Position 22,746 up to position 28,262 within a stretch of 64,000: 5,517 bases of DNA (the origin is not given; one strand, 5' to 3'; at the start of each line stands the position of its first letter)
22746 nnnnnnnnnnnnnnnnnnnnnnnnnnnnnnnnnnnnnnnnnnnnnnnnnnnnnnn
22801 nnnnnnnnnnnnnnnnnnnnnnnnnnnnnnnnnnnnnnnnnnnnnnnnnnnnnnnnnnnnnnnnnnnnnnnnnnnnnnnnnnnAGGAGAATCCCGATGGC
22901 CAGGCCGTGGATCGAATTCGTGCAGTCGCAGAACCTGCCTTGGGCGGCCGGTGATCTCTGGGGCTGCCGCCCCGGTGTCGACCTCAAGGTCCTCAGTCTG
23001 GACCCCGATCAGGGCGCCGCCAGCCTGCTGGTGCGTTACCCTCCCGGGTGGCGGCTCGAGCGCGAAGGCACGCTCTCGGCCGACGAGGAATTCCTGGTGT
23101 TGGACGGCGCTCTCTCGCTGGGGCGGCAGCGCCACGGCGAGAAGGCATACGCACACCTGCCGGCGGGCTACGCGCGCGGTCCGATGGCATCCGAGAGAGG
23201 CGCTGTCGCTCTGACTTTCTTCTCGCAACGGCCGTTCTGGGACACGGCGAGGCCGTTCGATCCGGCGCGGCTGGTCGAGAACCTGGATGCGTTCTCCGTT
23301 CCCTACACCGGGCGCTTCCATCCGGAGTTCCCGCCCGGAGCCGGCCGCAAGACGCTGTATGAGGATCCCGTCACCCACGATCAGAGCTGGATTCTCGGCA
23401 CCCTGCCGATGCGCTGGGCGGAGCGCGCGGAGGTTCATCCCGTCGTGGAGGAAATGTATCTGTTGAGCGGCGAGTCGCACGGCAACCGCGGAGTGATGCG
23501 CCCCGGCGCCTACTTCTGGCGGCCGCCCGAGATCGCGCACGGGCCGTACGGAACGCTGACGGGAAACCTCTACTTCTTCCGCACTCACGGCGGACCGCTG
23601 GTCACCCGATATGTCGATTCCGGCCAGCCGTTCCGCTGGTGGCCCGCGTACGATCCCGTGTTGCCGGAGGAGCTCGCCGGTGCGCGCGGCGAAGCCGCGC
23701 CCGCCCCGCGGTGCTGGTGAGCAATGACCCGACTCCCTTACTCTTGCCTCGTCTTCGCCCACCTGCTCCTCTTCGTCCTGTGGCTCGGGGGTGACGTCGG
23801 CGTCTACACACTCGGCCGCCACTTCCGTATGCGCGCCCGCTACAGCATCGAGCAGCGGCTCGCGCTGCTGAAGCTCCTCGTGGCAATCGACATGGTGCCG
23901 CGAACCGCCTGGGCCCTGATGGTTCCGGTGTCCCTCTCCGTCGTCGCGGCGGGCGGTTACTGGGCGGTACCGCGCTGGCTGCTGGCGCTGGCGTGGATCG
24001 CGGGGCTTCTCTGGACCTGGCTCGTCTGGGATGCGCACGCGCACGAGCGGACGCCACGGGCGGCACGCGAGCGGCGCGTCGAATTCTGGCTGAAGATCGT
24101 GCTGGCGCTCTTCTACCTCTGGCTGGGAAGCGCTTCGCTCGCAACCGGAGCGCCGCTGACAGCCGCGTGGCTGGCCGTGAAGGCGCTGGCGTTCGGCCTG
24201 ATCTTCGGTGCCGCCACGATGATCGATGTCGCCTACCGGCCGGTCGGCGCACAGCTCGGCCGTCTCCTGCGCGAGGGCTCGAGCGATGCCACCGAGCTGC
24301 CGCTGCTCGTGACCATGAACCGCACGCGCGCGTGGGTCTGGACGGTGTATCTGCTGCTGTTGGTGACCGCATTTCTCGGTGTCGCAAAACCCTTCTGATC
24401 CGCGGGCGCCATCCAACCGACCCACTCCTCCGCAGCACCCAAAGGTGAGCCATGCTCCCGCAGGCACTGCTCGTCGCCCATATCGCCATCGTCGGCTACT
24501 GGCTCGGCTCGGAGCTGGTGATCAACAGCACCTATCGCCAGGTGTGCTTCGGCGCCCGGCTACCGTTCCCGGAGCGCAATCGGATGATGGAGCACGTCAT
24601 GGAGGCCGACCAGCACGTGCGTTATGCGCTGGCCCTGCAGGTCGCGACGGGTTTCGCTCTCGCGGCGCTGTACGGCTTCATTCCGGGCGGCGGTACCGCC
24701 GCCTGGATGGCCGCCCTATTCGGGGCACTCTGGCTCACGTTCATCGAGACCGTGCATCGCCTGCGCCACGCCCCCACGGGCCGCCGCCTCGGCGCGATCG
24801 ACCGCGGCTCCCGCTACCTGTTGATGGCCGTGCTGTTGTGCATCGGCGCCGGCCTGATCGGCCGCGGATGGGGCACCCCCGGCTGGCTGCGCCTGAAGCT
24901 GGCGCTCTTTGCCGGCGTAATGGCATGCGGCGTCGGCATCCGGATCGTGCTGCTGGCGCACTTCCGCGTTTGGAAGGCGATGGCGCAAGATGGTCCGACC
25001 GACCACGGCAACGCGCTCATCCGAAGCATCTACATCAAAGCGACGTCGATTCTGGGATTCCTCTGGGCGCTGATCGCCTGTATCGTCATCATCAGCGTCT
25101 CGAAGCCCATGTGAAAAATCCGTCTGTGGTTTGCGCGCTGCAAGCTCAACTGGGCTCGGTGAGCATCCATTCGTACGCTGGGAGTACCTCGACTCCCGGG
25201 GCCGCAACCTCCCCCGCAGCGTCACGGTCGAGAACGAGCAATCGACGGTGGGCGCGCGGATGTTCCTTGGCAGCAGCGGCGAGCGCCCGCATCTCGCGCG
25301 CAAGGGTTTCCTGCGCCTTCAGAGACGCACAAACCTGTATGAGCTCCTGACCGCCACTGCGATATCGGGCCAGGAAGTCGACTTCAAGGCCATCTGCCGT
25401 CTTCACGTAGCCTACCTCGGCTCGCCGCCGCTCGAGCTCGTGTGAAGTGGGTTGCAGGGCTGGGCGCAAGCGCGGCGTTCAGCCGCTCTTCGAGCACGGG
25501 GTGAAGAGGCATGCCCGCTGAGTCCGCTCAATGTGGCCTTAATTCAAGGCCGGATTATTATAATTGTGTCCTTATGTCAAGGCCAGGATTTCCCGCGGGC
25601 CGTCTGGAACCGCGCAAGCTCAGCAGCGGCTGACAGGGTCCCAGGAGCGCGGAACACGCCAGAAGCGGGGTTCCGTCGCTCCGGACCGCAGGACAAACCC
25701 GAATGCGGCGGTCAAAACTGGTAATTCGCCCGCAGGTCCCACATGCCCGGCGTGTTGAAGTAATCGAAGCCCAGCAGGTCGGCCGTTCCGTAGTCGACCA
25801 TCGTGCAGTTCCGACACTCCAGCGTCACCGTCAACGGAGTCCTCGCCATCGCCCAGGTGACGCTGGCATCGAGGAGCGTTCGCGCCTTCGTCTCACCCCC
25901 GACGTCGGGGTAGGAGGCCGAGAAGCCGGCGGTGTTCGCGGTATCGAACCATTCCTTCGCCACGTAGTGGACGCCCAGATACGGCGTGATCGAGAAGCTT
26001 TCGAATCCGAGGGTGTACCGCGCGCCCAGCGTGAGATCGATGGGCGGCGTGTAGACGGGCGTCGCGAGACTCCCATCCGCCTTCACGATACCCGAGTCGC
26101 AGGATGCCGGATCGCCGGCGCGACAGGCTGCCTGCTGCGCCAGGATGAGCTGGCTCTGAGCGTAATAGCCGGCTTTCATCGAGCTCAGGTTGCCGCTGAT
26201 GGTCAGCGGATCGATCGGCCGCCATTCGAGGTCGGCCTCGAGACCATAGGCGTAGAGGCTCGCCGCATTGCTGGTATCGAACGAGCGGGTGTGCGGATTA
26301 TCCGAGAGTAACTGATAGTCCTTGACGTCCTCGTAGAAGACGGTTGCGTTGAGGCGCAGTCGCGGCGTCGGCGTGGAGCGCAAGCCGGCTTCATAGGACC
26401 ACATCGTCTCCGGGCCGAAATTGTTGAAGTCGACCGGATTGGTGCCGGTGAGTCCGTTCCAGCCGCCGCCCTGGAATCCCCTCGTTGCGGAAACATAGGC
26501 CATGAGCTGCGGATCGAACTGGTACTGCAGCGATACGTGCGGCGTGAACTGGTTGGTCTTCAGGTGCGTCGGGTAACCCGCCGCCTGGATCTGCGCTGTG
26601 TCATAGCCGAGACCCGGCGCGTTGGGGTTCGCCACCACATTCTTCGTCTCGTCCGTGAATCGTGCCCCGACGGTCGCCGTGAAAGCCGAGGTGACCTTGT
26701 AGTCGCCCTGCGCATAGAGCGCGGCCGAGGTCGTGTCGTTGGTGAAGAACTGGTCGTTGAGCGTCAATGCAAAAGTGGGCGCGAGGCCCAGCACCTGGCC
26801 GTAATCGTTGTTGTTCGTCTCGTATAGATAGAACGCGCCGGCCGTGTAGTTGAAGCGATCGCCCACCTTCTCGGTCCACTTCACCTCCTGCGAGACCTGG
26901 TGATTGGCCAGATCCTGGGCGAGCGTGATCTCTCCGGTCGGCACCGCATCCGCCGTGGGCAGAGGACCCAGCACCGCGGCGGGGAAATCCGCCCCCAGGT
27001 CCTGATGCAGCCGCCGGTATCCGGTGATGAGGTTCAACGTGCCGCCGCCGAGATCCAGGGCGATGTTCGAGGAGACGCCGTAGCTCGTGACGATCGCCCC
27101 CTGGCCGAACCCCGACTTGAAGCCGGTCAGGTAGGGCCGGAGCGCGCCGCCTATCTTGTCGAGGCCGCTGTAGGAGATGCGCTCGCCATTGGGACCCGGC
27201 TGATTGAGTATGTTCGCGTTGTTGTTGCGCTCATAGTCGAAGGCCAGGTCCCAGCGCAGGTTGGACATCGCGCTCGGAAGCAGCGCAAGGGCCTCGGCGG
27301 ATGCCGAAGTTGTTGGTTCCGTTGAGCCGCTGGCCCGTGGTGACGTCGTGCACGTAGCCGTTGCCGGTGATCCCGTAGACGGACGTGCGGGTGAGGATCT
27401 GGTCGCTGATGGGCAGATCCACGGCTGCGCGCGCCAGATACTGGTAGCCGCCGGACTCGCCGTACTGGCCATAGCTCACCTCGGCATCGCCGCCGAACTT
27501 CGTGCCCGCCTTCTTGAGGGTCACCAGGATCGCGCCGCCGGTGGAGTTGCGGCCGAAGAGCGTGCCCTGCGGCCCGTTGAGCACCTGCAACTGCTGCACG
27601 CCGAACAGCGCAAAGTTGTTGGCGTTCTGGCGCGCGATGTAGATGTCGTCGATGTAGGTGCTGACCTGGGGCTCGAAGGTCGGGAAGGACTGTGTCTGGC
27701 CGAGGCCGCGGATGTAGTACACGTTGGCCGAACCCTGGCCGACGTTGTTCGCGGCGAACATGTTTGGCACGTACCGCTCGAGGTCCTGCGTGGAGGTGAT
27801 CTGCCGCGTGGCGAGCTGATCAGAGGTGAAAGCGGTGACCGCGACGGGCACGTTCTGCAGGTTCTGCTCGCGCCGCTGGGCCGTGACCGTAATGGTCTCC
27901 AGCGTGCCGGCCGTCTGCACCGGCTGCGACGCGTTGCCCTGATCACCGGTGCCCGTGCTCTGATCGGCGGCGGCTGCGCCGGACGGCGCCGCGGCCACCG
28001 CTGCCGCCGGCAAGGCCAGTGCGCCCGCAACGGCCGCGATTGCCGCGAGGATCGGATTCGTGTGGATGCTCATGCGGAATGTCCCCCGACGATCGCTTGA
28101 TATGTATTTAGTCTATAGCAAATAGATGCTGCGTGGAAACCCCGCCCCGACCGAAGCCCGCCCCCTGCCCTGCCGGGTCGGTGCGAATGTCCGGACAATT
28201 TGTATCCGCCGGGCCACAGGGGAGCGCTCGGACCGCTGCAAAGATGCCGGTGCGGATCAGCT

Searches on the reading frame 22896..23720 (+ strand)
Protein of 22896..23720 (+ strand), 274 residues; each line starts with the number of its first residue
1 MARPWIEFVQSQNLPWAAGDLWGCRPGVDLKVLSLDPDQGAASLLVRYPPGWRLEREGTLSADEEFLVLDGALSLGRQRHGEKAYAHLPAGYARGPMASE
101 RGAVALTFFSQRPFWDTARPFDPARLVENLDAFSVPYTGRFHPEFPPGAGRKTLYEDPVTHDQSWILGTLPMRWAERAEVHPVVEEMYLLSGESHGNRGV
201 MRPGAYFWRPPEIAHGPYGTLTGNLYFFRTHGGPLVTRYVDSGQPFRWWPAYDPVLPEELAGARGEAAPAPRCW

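Call 15: search_protein_families(library=pfam, proteins=[window:22896-23720:+], max_evalue=0.001)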
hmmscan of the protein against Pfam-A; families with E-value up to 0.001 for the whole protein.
window:22896-23720:+ (274 aa): 2 families
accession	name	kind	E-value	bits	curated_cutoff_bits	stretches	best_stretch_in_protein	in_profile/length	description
PF12973.13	Cupin_7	-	5.4e-16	58.7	27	2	9-108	6-100/105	ChrR Cupin-like domain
PF14499.12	DUF4437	-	4.6e-12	46.1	24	1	33-232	27-245/250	Domain of unknown function (DUF4437)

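Call 34: search_protein_families(library=ncbifam, proteins=[window:22896-23720:+], max_evalue=0.00001)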
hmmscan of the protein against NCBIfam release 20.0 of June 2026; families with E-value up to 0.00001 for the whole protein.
window:22896-23720:+ (274 aa): 0 families

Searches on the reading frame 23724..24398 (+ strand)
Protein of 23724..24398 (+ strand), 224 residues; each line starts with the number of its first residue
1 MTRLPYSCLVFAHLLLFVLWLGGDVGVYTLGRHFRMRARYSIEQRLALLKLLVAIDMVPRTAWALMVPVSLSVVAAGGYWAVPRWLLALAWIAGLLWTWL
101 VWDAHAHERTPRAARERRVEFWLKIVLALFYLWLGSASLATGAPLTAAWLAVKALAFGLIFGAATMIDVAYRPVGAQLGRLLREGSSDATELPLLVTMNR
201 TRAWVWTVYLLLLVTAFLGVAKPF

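Call 15: search_protein_families(library=pfam, proteins=[window:23724-24398:+], max_evalue=0.001)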
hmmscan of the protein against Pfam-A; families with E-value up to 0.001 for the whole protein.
window:23724-24398:+ (224 aa): 0 families

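Call 32: search_protein_families(library=pfam, proteins=[window:23724-24398:+], max_evalue=1)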
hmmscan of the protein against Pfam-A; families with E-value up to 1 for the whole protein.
window:23724-24398:+ (224 aa): 1 family
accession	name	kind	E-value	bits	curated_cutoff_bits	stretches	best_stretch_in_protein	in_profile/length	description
PF04474.17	DUF554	-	0.0023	17.9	25.1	0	20-76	11-66/220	Protein of unknown function (DUF554)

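Call 52: search_protein_families(library=ncbifam, proteins=[window:23724-24398:+], max_evalue=0.1)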
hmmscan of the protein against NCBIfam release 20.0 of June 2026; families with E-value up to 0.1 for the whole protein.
window:23724-24398:+ (224 aa): 0 families

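Call 53: find_homologous_proteins(query=window:23724-24398:+, max_evalue=0.00001)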
Query window:23724-24398:+ (224 aa): 1221 proteins with E <= 0.00001 among 6989 candidates; the best 120 are listed.
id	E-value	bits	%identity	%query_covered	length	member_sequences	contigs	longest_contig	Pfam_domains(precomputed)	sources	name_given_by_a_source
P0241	1.7e-138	478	100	100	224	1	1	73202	-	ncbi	ncbi:MAG TPA: hypothetical protein VF745_13280 [Steroidobacteraceae bacterium]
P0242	2.7e-124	431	90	100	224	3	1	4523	-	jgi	-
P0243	7.4e-122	423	88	100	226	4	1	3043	-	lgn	-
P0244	8.3e-122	423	89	100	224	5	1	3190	-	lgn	-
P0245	9.7e-120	416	88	100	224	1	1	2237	-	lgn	-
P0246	1.1e-119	416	88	99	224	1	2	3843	-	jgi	jgi:hypothetical protein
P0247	1.1e-119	416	88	99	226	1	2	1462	-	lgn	-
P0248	4.1e-119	414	87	99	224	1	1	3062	-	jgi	jgi:hypothetical protein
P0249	4.2e-119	414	87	99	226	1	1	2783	-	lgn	-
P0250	9.3e-119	413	87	99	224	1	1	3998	-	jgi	jgi:hypothetical protein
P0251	7.3e-106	371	79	99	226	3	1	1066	-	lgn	-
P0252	4.7e-105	368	79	100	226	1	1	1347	-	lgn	-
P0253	3.6e-104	366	75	100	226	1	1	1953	-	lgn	-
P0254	1.2e-103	364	75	100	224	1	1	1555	-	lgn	-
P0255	6.5e-103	361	77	99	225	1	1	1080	-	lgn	-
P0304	7.8e-96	338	72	99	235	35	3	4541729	-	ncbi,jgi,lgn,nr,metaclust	ncbi:hypothetical protein AXG53_18800 [Stenotrophomonas sp. KCTC 12332]|nr:hypothetical protein AXG5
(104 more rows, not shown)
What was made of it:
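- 23724..24398 (+): U1: 224-aa membrane protein with about six hydrophobic segments; this family lies directly downstream of S in many other genomes. At least 1221 homologues (call 53).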

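Call 54: find_encoding_contigs(protein=P0304, flank=9000, max_places=2)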
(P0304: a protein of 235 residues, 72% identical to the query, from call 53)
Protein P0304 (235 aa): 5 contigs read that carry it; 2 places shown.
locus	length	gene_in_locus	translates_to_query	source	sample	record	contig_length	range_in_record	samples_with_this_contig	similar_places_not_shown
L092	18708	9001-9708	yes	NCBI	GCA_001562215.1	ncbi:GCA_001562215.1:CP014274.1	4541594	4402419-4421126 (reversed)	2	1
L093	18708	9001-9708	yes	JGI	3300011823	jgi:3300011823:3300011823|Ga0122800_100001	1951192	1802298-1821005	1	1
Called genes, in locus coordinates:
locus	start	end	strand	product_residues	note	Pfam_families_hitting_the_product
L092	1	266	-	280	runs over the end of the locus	PF23441:SDR (weak), PF00106:adh_short, PF13561:adh_short_C2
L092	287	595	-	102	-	PF11639:HapK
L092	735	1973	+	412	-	PF07690:MFS_1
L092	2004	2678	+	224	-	PF00857:Isochorismatase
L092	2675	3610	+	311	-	PF01522:Polysacc_deac_1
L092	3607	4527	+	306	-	PF01522:Polysacc_deac_1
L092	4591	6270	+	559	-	PF00890:FAD_binding_2 (faint), PF01266:DAO (weak), PF01494:FAD_binding_3 (weak), PF13450:NAD_binding_8 (weak), PF21162:ETFQO_UQ-bd, PF05187:Fer4_ETF_QO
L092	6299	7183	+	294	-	PF13714:PEP_mutase, PF00463:ICL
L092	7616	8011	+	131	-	PF00034:Cytochrom_C (weak)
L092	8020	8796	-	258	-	PF00106:adh_short, PF08659:KR, PF13561:adh_short_C2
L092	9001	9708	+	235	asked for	-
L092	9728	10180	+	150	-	-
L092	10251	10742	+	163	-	PF00903:Glyoxalase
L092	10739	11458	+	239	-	-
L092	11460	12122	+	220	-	-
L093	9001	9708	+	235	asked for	-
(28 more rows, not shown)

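Call 83: search_protein_families(library=padloc, proteins=[window:23724-24398:+], max_evalue=0.01)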
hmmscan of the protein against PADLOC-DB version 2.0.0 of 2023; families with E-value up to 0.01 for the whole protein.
window:23724-24398:+ (224 aa): 0 families

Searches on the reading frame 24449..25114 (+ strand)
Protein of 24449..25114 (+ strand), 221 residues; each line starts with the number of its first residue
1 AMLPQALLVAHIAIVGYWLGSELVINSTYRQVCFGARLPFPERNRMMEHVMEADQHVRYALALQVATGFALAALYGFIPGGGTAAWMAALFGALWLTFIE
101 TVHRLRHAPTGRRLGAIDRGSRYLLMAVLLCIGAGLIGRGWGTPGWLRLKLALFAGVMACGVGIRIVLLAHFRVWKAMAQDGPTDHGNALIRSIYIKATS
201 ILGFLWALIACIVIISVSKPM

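Call 32: search_protein_families(library=pfam, proteins=[window:24449-25114:+], max_evalue=1)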
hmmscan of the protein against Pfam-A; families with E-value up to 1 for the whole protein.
window:24449-25114:+ (221 aa): 1 family
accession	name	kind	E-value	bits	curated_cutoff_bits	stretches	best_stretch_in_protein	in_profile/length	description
PF11992.13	TgpA_N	-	0.66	9.4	30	1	124-208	23-89/333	TgpA N-terminal domain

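Call 52: search_protein_families(library=ncbifam, proteins=[window:24449-25114:+], max_evalue=0.1)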
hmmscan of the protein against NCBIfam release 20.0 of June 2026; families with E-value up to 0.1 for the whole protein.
window:24449-25114:+ (221 aa): 0 families

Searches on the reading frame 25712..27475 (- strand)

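Call 32: search_protein_families(library=pfam, proteins=[window:25712-27475:-], max_evalue=1)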
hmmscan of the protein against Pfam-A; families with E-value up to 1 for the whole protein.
window:25712-27475:- (587 aa): 2 families
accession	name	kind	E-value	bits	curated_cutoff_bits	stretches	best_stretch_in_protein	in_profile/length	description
PF00593.30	TonB_dep_Rec_b-barrel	-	1.8e-39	137.3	27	1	78-556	18-435/436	TonB dependent receptor-like, beta-barrel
PF14905.12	OMP_b-brl_3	-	1.7e-08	34.4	27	2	188-324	51-173/408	Outer membrane protein beta-barrel family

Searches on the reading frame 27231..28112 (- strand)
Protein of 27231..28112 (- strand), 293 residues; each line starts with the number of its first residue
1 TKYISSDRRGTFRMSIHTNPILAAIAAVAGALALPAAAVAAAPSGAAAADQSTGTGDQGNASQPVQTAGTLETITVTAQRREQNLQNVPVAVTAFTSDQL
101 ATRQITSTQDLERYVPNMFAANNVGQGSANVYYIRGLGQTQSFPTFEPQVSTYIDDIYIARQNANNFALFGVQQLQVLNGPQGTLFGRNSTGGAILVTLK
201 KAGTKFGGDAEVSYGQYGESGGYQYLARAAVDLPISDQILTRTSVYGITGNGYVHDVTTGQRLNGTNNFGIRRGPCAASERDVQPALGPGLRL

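Call 32: search_protein_families(library=pfam, proteins=[window:27231-28112:-], max_evalue=1)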
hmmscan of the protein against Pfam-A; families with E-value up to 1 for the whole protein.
window:27231-28112:- (293 aa): 2 families
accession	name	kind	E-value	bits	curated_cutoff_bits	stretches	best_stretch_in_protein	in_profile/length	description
PF07715.20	Plug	-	3.1e-17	63.5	23.9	1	85-194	2-107/107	TonB-dependent Receptor Plug Domain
PF23379.1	DUF7096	-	0.021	15.1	27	1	22-84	5-64/208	Domain of unknown function (DUF7096)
